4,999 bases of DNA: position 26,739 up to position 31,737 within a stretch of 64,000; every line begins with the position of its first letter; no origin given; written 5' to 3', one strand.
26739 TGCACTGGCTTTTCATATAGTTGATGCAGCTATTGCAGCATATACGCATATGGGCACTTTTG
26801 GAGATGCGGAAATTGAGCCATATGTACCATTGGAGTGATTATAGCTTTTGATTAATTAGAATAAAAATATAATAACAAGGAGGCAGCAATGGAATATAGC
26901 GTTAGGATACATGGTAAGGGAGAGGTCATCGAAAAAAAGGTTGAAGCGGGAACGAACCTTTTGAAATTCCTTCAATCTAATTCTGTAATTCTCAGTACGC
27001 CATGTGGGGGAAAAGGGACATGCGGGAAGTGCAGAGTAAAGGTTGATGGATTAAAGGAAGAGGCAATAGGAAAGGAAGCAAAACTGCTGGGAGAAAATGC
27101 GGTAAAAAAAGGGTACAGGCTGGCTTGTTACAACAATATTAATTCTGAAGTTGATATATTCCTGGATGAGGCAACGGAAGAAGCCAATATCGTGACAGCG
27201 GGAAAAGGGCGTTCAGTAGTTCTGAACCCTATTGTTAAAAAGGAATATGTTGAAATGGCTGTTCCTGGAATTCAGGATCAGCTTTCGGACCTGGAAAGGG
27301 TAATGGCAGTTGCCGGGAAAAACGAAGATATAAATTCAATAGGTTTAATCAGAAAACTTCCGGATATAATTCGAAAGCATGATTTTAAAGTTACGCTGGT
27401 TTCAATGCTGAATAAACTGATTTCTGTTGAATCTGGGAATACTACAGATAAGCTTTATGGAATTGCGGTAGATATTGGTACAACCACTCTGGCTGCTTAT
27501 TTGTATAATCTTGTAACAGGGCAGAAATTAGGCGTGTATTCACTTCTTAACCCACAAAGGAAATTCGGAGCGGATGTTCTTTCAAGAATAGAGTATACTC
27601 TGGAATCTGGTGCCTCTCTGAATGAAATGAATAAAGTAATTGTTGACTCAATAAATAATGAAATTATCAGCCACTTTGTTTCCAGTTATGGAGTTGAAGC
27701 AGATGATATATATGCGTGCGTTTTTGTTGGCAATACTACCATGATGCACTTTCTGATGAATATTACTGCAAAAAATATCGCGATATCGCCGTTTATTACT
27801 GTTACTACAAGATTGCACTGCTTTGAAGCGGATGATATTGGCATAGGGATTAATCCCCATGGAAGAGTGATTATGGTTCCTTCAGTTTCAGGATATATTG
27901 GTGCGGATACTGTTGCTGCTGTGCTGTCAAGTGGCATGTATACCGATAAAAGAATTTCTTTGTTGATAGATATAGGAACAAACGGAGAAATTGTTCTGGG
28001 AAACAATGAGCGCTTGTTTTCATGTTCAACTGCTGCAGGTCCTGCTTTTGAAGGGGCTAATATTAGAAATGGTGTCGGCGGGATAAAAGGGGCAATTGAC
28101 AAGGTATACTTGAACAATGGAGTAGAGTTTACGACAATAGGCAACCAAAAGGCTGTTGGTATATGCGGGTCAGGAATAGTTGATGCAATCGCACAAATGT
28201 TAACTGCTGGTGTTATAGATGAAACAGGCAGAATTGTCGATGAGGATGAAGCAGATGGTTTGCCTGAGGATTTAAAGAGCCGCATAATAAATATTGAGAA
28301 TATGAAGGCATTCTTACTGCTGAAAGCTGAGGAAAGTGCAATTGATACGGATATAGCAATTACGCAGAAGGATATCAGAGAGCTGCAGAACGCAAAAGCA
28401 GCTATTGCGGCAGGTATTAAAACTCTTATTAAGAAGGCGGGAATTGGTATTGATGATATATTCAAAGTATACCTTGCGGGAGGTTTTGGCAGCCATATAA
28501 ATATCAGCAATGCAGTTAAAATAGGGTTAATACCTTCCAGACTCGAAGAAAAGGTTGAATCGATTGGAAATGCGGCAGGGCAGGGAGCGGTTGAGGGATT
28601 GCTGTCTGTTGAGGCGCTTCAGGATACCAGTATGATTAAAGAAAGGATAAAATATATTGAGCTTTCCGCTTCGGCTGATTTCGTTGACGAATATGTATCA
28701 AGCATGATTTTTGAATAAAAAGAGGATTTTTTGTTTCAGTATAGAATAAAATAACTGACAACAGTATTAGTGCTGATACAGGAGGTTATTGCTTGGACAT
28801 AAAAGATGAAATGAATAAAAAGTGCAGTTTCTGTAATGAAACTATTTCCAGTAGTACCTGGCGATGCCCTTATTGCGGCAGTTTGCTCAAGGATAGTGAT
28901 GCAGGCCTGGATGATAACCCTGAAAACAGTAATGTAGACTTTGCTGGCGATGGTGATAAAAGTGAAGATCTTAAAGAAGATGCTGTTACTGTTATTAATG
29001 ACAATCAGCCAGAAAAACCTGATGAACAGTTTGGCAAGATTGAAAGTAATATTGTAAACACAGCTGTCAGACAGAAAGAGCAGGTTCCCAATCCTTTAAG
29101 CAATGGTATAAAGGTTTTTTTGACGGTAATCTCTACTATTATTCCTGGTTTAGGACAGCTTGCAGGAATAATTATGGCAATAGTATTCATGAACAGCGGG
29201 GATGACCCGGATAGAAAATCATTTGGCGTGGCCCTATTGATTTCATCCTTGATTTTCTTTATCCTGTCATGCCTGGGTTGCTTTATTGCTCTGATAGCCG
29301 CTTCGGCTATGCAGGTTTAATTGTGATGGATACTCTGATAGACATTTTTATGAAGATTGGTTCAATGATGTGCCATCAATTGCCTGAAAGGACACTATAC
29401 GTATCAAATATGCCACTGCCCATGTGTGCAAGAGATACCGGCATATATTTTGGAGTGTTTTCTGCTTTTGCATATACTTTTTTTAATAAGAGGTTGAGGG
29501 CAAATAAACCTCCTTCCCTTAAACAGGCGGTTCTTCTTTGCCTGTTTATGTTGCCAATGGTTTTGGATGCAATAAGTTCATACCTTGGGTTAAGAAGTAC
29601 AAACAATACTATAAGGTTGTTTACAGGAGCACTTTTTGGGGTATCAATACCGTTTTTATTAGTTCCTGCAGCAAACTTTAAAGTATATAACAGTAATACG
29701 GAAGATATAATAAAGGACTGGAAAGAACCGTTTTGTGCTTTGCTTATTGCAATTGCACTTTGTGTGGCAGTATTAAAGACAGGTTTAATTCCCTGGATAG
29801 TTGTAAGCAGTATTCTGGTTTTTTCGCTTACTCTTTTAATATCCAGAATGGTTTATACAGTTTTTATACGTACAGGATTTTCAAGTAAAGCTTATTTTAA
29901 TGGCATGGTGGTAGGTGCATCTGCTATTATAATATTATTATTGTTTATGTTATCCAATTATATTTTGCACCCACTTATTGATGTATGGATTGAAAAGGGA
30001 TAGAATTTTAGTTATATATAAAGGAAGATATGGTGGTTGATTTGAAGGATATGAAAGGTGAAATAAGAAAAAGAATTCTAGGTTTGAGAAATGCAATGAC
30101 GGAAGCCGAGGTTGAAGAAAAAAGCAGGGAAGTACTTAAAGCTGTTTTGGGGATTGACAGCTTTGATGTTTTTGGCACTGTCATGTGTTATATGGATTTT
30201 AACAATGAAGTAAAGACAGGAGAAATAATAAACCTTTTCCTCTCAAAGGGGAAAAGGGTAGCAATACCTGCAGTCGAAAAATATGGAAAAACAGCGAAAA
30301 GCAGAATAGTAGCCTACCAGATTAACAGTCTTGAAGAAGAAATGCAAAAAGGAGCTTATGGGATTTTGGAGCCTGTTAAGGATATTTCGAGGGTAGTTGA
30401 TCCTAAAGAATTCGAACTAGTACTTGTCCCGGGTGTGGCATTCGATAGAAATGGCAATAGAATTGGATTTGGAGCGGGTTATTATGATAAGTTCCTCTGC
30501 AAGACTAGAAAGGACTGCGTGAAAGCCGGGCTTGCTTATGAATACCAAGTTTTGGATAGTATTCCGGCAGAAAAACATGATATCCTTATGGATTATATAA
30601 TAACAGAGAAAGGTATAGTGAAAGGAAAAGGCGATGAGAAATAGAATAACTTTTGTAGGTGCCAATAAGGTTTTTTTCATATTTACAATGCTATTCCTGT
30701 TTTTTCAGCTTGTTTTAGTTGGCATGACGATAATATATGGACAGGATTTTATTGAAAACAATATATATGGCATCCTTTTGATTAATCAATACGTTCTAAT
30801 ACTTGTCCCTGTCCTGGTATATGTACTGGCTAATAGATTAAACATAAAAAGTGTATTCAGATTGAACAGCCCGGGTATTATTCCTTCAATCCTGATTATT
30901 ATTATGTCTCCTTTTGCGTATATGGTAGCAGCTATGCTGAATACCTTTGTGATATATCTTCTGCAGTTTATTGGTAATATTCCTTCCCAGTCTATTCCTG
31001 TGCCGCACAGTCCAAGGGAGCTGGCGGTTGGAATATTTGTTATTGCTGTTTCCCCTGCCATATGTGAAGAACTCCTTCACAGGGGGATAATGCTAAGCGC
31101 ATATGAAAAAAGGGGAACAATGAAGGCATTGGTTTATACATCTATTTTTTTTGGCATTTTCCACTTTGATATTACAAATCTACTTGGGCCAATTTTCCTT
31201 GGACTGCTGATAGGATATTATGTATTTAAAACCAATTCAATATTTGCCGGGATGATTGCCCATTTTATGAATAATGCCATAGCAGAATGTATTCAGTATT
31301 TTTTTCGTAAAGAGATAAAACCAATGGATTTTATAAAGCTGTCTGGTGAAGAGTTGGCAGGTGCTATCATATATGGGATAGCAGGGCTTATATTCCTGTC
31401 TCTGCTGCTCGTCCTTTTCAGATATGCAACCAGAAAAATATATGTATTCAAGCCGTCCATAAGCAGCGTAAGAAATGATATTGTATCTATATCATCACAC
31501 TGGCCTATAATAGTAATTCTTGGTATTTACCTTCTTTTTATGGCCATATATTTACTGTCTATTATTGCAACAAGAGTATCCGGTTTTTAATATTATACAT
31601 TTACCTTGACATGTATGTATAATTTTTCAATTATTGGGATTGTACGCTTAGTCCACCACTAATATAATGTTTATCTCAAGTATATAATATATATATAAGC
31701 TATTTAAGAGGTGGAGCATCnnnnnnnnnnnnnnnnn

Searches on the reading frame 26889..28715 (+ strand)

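Call 11: search_protein_families(library=pfam, proteins=[window:26889-28715:+], max_evalue=0.001)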
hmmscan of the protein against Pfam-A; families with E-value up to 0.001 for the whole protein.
window:26889-28715:+ (609 aa): 4 families
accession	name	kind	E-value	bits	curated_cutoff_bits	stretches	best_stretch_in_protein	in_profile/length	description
PF14574.11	RACo_C_ter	-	1.5e-81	273.7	27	1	356-608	2-249/261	C-terminal domain of RACo the ASKHA domain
PF17651.6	Raco_middle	-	1.8e-55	187.5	26.8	1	190-352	1-162/163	RACo middle region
PF17650.6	RACo_linker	-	1.6e-15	57.1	26.2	1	107-187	3-86/86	RACo linker region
PF00111.32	Fer2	-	1.1e-06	29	21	1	14-80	8-72/77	2Fe-2S iron-sulfur cluster binding domain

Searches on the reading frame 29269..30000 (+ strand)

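Call 11: search_protein_families(library=pfam, proteins=[window:29269-30000:+], max_evalue=0.001)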
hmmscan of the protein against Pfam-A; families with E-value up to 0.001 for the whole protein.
window:29269-30000:+ (244 aa): 1 family
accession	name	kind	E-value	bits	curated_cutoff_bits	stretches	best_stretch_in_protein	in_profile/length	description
PF09858.14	DUF2085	-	2.9e-25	88.9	25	1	35-127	1-87/90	Predicted membrane protein (DUF2085)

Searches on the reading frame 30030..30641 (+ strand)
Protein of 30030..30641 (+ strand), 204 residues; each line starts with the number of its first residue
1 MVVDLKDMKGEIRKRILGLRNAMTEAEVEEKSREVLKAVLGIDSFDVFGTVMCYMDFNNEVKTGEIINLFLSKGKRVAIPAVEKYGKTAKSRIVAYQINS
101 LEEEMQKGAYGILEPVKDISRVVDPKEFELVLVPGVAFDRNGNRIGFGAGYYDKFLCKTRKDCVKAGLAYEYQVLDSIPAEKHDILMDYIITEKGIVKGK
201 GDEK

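Call 11: search_protein_families(library=pfam, proteins=[window:30030-30641:+], max_evalue=0.001)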
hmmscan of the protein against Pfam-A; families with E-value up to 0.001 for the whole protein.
window:30030-30641:+ (204 aa): 1 family
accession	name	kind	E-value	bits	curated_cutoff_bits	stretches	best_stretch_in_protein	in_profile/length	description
PF01812.26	5-FTHF_cyc-lig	-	6.2e-44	150.6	27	1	9-193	1-186/186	5-formyltetrahydrofolate cyclo-ligase family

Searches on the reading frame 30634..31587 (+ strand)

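Call 11: search_protein_families(library=pfam, proteins=[window:30634-31587:+], max_evalue=0.001)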
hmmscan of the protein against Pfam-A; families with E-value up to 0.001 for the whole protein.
window:30634-31587:+ (318 aa): 1 family
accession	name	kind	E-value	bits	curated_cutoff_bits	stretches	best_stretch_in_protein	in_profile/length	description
PF02517.21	Rce1-like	-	2.8e-18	66.4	22.4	1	130-216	4-93/93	Type II CAAX prenyl endopeptidase Rce1-like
